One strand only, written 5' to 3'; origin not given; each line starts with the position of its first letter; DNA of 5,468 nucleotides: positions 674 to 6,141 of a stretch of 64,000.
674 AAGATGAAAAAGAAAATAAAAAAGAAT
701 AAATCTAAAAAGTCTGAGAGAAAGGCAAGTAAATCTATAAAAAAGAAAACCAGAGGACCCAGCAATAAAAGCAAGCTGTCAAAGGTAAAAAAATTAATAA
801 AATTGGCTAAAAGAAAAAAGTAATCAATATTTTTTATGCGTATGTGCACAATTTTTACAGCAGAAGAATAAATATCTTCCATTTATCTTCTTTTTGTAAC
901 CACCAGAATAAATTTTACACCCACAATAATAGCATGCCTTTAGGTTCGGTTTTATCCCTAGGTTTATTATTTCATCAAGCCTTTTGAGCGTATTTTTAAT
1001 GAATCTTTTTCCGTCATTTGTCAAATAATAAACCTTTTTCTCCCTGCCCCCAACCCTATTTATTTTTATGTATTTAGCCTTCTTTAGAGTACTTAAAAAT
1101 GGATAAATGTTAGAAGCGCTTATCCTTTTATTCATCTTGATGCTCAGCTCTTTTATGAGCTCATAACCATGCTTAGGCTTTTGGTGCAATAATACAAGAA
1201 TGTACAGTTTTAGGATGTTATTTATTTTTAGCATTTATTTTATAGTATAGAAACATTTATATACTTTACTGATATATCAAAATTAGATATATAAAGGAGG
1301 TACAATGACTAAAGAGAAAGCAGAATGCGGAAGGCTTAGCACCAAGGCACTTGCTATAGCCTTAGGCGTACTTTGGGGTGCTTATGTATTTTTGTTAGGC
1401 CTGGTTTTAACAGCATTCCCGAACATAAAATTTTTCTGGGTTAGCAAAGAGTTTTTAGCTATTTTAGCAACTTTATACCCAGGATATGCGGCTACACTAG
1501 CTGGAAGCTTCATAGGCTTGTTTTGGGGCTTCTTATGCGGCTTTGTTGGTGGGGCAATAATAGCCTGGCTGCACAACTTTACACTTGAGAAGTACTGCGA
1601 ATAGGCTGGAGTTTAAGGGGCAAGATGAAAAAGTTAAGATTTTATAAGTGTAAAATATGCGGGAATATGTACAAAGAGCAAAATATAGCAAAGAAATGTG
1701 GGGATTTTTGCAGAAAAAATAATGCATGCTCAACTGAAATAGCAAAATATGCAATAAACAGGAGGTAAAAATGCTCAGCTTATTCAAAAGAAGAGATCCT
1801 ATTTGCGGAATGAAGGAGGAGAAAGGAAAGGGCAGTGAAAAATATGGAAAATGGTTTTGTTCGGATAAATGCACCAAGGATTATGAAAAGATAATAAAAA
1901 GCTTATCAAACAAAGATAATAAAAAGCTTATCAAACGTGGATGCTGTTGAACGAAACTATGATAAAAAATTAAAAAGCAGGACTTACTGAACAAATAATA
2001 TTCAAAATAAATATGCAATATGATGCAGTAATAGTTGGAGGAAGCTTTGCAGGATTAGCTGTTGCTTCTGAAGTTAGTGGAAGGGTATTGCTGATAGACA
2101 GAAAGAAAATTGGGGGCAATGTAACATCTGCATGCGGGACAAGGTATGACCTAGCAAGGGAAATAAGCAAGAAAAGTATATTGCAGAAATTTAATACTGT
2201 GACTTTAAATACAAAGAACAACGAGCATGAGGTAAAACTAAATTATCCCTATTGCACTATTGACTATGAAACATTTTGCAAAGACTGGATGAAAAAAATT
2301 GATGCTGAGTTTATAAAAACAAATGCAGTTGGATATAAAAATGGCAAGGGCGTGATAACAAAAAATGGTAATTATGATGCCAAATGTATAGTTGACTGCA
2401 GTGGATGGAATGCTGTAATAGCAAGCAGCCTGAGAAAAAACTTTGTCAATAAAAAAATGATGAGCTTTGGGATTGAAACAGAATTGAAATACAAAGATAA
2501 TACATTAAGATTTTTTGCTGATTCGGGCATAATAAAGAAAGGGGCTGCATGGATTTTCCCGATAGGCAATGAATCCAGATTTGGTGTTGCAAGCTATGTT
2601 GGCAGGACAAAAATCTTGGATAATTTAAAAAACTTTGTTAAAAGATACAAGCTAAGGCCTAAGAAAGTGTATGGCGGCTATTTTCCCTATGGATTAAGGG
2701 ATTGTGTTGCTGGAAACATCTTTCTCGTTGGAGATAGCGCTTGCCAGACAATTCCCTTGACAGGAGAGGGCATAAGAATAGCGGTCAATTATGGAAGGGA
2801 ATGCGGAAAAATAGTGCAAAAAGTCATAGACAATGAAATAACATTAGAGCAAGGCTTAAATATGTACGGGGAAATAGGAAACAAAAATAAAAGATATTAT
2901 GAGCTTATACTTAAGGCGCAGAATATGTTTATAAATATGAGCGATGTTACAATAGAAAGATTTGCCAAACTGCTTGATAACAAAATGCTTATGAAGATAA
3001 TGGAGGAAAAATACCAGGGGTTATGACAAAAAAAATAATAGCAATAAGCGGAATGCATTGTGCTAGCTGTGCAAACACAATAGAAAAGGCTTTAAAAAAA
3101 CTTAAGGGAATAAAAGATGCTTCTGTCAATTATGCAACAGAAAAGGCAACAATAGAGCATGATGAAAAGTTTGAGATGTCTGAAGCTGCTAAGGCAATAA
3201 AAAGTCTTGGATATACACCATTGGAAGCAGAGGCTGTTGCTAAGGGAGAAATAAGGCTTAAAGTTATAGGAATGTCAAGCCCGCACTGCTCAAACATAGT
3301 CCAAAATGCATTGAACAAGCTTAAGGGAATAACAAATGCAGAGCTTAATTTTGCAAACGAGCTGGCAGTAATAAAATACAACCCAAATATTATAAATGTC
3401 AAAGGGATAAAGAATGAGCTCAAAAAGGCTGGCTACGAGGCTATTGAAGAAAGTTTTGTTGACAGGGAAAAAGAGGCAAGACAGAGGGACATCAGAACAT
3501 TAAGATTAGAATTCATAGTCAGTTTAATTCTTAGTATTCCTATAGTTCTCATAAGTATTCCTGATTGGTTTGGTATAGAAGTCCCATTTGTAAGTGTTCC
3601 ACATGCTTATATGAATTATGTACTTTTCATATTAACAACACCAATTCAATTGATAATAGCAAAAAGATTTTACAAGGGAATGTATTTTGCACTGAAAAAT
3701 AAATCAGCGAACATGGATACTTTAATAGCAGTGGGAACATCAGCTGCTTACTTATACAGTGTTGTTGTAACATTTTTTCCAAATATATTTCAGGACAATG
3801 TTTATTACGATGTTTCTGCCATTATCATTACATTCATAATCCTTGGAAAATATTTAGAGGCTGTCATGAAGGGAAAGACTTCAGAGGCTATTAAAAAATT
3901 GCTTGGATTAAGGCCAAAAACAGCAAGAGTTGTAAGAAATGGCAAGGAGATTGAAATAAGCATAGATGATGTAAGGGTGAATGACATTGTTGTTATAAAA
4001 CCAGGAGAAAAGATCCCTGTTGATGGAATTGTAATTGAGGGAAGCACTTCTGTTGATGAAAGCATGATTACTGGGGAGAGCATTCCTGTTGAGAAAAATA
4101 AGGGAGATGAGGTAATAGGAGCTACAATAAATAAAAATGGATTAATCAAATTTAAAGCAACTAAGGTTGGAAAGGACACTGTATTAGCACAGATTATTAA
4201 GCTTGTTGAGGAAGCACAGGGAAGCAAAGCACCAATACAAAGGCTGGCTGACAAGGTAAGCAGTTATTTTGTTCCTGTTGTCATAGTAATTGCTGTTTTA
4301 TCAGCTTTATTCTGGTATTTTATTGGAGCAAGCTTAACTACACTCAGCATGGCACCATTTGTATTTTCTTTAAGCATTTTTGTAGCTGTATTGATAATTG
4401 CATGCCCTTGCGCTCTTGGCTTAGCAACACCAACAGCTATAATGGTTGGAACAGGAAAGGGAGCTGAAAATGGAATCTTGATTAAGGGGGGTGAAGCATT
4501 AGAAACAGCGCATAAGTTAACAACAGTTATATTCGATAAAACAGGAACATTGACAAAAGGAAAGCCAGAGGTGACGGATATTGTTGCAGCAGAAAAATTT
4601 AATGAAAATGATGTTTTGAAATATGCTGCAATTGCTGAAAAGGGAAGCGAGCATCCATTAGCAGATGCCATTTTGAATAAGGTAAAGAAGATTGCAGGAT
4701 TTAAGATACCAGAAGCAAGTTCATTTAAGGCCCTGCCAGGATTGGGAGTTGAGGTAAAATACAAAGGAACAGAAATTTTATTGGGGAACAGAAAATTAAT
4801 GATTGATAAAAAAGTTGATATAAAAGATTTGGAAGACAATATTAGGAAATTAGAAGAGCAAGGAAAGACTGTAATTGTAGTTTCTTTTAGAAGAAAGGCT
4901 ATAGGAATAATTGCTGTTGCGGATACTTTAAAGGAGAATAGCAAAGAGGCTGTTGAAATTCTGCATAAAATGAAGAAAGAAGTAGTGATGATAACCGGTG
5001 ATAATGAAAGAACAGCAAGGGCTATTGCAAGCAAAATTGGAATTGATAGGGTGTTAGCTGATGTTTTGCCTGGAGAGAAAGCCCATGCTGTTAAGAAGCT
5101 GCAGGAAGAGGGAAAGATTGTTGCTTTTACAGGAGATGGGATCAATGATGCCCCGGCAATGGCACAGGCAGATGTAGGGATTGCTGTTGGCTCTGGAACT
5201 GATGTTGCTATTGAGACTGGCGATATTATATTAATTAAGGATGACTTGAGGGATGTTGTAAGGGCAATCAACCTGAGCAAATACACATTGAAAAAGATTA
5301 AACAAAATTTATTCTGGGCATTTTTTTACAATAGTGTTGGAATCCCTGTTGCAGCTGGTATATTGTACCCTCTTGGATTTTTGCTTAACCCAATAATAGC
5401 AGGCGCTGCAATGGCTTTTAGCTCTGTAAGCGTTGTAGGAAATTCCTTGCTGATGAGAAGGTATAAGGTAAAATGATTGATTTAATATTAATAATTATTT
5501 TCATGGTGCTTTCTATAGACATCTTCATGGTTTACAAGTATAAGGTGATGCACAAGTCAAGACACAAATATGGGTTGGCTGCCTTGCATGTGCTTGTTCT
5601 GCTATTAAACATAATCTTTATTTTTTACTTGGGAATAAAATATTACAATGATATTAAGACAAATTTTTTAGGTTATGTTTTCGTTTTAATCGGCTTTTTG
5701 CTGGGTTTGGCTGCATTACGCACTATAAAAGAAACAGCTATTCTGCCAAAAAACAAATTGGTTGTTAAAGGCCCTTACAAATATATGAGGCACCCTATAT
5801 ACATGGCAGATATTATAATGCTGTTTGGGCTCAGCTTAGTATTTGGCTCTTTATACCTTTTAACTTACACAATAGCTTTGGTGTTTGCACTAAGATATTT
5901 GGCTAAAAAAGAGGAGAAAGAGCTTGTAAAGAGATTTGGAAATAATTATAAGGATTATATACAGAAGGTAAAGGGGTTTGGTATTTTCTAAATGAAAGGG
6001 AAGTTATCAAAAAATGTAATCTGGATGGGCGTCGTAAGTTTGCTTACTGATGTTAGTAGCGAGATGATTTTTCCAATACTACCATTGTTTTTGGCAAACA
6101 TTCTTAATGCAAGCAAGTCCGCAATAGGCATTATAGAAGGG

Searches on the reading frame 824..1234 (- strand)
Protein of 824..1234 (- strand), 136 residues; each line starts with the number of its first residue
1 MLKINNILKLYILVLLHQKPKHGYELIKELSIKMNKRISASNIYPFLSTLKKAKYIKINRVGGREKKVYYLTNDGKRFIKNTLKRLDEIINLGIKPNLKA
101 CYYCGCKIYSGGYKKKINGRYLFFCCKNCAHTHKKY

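Call 56: search_protein_families(library=pfam, proteins=[window:824-1234:-], max_evalue=0.001)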
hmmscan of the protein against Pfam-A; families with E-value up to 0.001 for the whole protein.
window:824-1234:- (136 aa): 2 families
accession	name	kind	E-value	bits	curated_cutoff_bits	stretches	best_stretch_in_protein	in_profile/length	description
PF03551.20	PadR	-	1.3e-15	57.6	27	1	12-80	1-74/75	Transcriptional regulator PadR-like family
PF13601.12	HTH_34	-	8.9e-06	26.2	27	1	31-90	19-80/80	Winged helix DNA-binding domain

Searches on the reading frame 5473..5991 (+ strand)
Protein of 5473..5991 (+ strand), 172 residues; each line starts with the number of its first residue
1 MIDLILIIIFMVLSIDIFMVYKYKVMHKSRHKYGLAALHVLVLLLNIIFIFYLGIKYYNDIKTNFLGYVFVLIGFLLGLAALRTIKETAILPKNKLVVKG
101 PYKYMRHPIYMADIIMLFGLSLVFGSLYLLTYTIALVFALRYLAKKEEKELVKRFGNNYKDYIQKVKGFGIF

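Call 55: search_protein_families(library=pfam, proteins=[window:5473-5991:+], max_evalue=0.001)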
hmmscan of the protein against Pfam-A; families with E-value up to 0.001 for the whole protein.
window:5473-5991:+ (172 aa): 4 families
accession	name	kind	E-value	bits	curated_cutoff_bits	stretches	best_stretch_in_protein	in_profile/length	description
PF04191.18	PEMT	-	1.1e-11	45.5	25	1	65-157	4-104/105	Phospholipid methyltransferase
PF04140.19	ICMT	-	1.3e-07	32.4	24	1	89-152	28-94/95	Isoprenylcysteine carboxyl methyltransferase (ICMT) family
PF01222.22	ERG4_ERG24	-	4.3e-07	29.5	27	1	21-167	284-424/432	Ergosterol biosynthesis ERG4/ERG24 family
PF06966.17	DUF1295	-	0.00029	20.8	20.4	1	33-162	91-231/235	Protein of unknown function (DUF1295)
